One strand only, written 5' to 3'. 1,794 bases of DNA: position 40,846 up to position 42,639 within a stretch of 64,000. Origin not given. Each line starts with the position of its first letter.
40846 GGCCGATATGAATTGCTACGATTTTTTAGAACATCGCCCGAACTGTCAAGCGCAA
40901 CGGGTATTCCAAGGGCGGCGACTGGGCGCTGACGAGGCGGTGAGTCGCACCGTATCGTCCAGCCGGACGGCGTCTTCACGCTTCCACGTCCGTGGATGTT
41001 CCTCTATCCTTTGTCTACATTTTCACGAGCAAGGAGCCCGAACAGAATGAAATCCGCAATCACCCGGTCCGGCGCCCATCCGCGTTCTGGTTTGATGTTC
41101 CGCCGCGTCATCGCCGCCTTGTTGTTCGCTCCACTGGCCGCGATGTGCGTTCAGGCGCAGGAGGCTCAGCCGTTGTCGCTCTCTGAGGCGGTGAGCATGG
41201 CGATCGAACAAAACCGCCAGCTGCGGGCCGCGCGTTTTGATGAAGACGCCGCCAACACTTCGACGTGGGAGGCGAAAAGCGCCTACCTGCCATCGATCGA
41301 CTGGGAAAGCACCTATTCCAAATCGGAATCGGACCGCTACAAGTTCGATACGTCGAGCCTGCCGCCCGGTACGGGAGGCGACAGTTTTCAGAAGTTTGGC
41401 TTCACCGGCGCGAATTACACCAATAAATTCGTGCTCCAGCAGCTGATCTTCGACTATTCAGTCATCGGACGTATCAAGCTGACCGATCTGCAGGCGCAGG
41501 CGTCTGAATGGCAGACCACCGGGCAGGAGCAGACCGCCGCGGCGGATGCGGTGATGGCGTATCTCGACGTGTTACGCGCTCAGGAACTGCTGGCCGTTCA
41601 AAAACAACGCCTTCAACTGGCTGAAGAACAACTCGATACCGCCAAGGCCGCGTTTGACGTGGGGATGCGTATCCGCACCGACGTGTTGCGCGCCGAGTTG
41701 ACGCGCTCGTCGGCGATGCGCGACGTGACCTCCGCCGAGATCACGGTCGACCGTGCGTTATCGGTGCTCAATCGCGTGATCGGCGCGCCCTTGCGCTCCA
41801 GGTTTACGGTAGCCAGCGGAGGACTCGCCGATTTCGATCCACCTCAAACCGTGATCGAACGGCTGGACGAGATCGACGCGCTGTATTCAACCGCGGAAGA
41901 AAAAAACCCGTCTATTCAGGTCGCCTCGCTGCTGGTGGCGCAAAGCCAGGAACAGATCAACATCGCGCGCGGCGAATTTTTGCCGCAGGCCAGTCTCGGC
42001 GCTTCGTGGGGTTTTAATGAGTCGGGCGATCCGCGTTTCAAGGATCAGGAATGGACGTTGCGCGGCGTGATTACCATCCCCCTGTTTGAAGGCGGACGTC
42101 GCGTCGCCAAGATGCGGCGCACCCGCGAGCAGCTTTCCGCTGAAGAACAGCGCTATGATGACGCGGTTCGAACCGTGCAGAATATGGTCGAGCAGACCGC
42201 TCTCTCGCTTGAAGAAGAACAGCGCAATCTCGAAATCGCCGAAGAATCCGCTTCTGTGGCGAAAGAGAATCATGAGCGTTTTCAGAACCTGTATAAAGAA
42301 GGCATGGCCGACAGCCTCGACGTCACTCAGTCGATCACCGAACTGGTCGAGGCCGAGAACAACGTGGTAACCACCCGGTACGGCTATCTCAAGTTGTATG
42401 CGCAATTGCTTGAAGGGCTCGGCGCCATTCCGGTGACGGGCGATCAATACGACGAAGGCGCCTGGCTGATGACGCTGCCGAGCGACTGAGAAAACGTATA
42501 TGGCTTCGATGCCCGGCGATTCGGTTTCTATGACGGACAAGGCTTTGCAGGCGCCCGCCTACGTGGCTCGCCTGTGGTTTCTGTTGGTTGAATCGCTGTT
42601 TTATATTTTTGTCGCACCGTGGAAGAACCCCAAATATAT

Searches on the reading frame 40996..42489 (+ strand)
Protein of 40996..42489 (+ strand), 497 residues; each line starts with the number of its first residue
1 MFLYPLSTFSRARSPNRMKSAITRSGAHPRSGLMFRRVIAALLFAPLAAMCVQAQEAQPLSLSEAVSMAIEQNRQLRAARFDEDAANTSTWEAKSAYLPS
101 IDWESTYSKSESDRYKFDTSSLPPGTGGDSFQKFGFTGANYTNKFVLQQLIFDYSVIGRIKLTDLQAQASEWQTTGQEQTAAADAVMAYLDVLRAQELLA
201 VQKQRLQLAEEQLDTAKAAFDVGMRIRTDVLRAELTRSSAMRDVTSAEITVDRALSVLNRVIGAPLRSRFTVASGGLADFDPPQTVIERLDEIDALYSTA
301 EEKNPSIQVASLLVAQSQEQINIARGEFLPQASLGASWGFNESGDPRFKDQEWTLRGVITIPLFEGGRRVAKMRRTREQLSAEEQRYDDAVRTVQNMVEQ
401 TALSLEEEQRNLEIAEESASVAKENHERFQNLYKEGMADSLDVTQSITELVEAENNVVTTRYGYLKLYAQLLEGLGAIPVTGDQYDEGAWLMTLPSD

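Call 52: search_protein_families(library=pfam, proteins=[window:40996-42489:+], max_evalue=0.001)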
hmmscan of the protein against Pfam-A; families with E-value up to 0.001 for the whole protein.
window:40996-42489:+ (497 aa): 1 family
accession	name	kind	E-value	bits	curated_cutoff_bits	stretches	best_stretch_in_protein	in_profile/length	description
PF02321.23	OEP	-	3.7e-58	196.9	22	2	294-475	2-186/187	Outer membrane efflux protein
